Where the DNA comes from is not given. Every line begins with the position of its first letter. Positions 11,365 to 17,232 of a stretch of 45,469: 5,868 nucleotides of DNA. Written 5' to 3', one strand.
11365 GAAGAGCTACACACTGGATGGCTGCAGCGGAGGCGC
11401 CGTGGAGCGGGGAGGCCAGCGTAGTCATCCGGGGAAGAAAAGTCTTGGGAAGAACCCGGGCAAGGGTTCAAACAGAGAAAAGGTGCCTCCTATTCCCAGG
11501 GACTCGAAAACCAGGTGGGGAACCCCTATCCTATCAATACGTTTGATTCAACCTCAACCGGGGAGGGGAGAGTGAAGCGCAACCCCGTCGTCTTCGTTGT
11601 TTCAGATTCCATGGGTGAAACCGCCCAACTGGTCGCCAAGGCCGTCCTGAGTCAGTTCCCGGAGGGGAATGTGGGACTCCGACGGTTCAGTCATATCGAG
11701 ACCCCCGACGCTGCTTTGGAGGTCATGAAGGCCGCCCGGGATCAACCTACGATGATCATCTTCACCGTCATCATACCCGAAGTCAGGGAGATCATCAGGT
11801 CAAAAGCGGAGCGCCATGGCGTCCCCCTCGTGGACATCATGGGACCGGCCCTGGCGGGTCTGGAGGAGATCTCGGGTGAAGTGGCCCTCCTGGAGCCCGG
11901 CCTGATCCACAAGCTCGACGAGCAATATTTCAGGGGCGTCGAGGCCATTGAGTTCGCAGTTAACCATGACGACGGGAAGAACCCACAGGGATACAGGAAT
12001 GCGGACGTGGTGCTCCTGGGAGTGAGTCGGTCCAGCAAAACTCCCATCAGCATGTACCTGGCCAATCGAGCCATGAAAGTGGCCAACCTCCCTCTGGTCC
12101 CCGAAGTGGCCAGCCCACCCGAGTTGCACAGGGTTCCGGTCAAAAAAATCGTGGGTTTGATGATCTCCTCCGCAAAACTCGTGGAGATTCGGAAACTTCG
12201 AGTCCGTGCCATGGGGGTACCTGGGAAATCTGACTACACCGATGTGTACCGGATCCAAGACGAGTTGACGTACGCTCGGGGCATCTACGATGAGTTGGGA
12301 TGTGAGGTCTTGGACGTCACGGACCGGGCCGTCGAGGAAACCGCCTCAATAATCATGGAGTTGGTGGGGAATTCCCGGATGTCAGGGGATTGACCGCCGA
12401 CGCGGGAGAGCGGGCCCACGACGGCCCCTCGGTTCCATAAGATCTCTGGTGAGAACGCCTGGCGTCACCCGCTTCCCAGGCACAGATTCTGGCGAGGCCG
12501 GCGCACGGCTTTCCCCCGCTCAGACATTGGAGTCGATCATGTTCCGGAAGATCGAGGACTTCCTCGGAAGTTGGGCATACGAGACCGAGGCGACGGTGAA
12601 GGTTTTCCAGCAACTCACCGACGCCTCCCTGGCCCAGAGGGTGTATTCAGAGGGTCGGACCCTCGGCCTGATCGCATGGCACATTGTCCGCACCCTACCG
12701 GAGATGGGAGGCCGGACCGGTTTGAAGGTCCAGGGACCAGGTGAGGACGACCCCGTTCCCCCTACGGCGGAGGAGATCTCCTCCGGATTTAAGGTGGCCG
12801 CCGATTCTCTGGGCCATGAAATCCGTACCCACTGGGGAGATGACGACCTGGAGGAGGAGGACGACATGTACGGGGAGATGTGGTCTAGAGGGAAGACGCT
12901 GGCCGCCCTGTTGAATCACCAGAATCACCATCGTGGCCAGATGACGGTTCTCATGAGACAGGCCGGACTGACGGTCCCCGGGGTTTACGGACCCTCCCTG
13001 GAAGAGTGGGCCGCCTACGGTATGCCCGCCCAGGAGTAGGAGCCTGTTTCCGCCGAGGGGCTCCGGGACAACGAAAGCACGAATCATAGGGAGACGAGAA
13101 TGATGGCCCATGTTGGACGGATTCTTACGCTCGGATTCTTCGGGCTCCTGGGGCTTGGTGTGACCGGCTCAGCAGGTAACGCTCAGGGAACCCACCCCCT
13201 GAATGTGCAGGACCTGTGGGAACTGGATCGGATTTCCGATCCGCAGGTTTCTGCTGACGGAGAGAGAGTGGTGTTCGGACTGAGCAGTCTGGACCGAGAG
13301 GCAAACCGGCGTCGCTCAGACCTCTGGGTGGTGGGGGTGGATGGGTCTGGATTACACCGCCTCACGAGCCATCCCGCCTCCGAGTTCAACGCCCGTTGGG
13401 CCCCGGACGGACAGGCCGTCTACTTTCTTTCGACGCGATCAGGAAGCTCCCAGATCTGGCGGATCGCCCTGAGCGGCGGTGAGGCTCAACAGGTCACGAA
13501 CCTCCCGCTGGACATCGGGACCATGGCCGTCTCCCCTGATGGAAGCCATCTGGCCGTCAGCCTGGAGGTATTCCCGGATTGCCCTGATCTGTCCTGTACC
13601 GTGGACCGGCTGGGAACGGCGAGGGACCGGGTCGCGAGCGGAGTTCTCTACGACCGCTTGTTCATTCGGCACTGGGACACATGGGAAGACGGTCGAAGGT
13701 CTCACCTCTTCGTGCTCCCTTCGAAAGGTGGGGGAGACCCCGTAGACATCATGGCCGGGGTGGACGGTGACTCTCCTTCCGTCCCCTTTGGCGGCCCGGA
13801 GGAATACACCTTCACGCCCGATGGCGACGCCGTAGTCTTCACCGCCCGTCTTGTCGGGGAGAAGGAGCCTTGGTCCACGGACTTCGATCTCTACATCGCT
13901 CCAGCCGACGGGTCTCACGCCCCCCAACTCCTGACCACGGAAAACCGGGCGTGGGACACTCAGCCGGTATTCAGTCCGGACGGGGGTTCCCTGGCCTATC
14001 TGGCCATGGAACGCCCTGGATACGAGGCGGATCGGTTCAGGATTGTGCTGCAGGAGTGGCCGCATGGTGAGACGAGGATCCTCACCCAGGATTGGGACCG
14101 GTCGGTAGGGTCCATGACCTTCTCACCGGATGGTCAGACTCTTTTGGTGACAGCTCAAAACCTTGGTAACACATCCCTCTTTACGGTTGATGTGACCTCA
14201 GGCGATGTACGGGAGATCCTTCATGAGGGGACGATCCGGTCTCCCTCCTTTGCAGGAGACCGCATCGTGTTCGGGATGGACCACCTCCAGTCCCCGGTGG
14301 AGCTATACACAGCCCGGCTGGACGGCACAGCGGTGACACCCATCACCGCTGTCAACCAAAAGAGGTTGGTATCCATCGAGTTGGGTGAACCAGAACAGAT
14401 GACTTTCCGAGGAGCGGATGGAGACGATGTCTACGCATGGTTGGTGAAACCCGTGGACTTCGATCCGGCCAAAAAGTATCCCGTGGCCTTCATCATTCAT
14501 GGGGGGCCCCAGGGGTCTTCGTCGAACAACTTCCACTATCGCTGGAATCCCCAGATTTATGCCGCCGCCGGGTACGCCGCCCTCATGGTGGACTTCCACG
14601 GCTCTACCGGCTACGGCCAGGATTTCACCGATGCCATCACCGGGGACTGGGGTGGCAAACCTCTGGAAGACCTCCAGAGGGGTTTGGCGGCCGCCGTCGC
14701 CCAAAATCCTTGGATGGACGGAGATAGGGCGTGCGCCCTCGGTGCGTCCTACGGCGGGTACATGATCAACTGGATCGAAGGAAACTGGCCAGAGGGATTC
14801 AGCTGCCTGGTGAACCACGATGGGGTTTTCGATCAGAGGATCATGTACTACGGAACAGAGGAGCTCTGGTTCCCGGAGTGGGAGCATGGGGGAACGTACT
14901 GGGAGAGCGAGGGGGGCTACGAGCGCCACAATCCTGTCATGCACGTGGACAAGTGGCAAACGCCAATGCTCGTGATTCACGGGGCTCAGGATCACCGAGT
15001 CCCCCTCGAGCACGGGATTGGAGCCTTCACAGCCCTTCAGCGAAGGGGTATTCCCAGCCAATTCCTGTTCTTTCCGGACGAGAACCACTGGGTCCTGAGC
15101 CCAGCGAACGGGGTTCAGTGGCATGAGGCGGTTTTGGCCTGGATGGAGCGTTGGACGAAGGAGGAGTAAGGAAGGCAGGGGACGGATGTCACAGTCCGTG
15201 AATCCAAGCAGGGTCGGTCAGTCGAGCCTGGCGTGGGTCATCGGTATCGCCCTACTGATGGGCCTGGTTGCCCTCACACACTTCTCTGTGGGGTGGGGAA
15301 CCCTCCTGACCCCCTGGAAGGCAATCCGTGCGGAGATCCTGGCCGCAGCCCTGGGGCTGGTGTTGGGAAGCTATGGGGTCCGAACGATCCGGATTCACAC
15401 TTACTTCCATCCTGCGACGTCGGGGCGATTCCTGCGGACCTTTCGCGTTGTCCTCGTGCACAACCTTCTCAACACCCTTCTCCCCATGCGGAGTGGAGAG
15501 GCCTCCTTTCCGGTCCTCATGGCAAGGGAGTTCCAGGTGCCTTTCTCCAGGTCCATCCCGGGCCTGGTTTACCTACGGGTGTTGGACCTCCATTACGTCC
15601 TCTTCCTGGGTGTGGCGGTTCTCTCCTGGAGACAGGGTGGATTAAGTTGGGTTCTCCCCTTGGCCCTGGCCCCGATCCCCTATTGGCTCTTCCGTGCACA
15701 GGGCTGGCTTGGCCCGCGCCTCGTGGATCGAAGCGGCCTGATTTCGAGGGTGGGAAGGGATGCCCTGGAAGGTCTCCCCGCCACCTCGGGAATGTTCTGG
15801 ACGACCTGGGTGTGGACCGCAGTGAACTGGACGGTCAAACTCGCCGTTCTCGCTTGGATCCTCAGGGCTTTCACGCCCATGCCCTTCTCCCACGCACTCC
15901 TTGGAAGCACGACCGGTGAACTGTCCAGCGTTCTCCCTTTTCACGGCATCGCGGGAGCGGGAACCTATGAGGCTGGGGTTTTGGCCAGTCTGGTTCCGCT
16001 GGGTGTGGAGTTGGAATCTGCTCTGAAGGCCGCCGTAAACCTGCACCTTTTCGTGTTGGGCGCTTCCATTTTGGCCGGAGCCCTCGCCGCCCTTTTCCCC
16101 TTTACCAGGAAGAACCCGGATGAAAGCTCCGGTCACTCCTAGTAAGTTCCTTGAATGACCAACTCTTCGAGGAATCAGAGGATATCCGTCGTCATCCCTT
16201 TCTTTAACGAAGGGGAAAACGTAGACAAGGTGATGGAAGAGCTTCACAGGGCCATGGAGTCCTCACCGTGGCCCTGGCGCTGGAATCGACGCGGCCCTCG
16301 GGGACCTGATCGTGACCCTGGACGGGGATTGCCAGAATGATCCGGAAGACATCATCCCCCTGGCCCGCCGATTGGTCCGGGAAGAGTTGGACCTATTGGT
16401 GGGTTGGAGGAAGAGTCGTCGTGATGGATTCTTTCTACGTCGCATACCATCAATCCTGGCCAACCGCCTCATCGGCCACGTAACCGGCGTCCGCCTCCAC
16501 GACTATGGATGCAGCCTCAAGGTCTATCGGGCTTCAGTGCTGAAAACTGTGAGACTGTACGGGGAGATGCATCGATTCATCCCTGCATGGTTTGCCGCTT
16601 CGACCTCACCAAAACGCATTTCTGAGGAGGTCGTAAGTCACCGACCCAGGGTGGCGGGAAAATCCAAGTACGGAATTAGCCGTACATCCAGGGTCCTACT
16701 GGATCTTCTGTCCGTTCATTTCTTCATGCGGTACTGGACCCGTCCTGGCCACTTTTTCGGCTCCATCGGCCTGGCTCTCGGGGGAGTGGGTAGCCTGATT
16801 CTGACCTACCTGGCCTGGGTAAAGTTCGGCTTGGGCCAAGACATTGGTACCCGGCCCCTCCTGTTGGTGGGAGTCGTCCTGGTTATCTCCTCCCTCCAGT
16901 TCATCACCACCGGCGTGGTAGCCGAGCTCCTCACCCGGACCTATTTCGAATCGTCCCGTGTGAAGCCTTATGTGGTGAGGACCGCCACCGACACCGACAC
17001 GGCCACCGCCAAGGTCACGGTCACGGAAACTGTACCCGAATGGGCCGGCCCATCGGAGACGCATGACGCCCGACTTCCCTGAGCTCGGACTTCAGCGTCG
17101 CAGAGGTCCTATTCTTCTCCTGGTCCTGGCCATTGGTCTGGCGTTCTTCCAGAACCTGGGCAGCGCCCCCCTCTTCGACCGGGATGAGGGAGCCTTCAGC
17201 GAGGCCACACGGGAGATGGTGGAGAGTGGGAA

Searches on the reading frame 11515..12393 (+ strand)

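Call 48: search_protein_families(library=pfam, proteins=[window:11515-12393:+], max_evalue=0.001)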
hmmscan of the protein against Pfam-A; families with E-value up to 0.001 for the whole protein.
window:11515-12393:+ (292 aa): 1 family
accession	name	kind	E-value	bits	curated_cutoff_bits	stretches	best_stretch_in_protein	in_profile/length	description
PF03618.20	Kinase-PPPase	-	3.2e-92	309.2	23.5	1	26-281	1-256/256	Kinase/pyrophosphorylase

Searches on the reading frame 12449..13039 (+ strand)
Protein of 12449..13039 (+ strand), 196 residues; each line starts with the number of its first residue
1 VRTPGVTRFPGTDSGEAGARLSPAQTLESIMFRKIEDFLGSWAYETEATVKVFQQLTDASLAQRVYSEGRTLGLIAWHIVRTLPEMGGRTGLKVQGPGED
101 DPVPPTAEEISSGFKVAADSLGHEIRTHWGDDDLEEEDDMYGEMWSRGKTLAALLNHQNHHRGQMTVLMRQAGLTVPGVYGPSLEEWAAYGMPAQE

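Call 48: search_protein_families(library=pfam, proteins=[window:12449-13039:+], max_evalue=0.001)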
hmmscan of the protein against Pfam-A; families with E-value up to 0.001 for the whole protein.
window:12449-13039:+ (196 aa): 2 families
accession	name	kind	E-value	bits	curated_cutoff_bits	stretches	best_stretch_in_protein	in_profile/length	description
PF05163.17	DinB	-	3.4e-23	82.8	23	1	31-188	1-161/165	DinB family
PF12867.12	DinB_2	-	8.3e-07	29.9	24.8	1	46-165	6-128/128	DinB superfamily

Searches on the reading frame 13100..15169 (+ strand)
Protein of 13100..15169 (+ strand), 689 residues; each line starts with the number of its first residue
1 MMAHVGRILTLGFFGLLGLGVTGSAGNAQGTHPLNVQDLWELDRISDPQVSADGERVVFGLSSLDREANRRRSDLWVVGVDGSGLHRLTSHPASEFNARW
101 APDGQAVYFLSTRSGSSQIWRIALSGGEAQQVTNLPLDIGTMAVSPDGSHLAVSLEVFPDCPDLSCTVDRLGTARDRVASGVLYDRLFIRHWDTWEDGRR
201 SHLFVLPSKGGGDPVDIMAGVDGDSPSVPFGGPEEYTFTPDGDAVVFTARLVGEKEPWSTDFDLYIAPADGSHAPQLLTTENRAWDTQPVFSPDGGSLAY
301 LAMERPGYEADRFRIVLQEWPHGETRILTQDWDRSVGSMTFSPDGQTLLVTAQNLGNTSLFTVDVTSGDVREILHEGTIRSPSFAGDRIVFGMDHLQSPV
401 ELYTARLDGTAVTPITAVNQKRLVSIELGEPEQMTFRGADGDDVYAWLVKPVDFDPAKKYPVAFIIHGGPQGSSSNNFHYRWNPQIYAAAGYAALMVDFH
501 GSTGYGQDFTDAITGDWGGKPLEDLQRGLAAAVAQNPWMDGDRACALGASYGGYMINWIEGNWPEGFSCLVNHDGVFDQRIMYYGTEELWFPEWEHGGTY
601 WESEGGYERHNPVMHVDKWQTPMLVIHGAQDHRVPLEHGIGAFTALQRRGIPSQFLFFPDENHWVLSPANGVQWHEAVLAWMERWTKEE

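Call 48: search_protein_families(library=pfam, proteins=[window:13100-15169:+], max_evalue=0.001)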
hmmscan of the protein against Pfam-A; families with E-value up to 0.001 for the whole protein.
window:13100-15169:+ (689 aa): 7 families
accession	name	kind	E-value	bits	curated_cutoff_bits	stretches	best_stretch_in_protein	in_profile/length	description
PF00326.27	Peptidase_S9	-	3.1e-60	203.7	22.6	1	479-688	2-212/213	Prolyl oligopeptidase family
PF07676.18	PD40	-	3.6e-22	78.2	20.9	1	87-121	3-38/38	WD40-like Beta Propeller Repeat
PF02129.25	Peptidase_S15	-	2e-08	34.7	23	0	440-585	1-139/262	X-Pro dipeptidyl-peptidase (S15 family)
PF20434.5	BD-FAE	-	4.6e-06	26.7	26.8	1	600-639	169-208/215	BD-FAE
PF05448.18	AXE1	-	4.1e-05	22.9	21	0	433-512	58-130/321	Acetyl xylan esterase (AXE1)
PF10647.15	Gmad1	-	0.0001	22.7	20.5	0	33-153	101-220/251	Lipoprotein LpqB beta-propeller domain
PF00930.27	DPPIV_N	-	0.00062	19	22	0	98-154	286-346/354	Dipeptidyl peptidase IV (DPP IV) N-terminal region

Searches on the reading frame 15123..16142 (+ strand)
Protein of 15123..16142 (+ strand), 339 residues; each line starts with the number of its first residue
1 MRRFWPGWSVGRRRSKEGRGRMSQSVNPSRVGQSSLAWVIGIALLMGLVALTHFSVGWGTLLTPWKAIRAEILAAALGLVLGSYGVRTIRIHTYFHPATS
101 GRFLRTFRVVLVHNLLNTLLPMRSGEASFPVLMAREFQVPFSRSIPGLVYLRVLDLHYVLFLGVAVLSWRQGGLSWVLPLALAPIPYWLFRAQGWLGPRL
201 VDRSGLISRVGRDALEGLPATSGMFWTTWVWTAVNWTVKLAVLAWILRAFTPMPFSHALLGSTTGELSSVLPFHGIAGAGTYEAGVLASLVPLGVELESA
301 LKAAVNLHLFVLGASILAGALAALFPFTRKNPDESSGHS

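Call 48: search_protein_families(library=pfam, proteins=[window:15123-16142:+], max_evalue=0.001)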
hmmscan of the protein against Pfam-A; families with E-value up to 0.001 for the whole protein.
window:15123-16142:+ (339 aa): 1 family
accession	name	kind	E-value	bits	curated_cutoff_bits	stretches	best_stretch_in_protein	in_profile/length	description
PF03706.18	LPG_synthase_TM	-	9.1e-21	75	33.4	1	38-319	1-302/302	Lysylphosphatidylglycerol synthase TM region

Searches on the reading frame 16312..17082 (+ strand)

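Call 49: search_protein_families(library=pfam, proteins=[window:16312-17082:+], max_evalue=0.001)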
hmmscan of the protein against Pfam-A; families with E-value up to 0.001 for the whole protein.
window:16312-17082:+ (256 aa): 1 family
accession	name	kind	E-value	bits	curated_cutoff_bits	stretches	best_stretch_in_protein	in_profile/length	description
PF00535.33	Glycos_transf_2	-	3.6e-05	24.2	23.3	1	2-79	84-166/168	Glycosyl transferase family 2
